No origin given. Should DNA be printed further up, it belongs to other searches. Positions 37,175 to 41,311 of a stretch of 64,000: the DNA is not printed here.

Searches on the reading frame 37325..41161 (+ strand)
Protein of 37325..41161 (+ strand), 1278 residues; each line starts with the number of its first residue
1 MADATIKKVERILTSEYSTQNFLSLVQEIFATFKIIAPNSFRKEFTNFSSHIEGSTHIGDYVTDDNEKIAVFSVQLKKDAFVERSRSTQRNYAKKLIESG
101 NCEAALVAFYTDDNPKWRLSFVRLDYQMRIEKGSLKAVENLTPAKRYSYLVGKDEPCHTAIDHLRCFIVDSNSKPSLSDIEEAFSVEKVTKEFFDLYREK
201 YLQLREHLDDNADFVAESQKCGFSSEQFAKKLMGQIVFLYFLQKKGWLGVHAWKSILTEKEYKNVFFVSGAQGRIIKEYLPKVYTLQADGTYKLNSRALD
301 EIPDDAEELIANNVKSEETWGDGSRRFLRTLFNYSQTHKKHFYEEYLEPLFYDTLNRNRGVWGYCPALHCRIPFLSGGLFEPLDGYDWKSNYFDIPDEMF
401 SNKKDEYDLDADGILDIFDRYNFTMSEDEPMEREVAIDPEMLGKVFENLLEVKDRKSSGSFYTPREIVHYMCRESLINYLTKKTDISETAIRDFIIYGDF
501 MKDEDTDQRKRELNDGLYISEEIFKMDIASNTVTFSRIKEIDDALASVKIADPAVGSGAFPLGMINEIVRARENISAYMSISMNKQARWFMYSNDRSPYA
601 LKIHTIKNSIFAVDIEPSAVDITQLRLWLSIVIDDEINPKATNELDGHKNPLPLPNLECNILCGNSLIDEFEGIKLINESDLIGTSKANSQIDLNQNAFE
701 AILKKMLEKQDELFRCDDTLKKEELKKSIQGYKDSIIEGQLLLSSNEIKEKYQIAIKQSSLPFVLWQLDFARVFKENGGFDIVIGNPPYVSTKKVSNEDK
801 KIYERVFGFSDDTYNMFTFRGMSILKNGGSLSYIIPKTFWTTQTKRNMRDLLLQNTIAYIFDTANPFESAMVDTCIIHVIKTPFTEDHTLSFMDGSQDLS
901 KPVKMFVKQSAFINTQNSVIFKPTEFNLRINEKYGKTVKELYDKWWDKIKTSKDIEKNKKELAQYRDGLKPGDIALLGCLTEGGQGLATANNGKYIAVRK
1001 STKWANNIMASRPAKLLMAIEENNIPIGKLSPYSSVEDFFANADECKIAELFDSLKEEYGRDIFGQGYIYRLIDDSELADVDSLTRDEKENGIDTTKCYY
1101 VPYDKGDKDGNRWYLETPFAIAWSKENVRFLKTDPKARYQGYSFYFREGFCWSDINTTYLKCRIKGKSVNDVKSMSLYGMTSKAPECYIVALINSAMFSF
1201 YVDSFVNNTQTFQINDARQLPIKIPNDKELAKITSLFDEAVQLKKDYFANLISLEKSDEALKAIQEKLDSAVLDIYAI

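Call 39: search_protein_families(library=pfam, proteins=[window:37325-41161:+], max_evalue=0.0001)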
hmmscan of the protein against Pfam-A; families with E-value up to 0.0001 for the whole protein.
window:37325-41161:+ (1278 aa): 3 families
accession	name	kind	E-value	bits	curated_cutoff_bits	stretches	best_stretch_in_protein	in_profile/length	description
PF07669.17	Eco57I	-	1.7e-30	106.8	25.3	1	608-863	1-165/171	Eco57I restriction-modification methylase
PF02384.22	N6_Mtase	-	5.6e-09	36.2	20.4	0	775-901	121-252/311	N-6 DNA Methylase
PF20473.4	MmeI_Mtase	-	5.7e-08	32.7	27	1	536-811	9-167/259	MmeI, DNA-methyltransferase domain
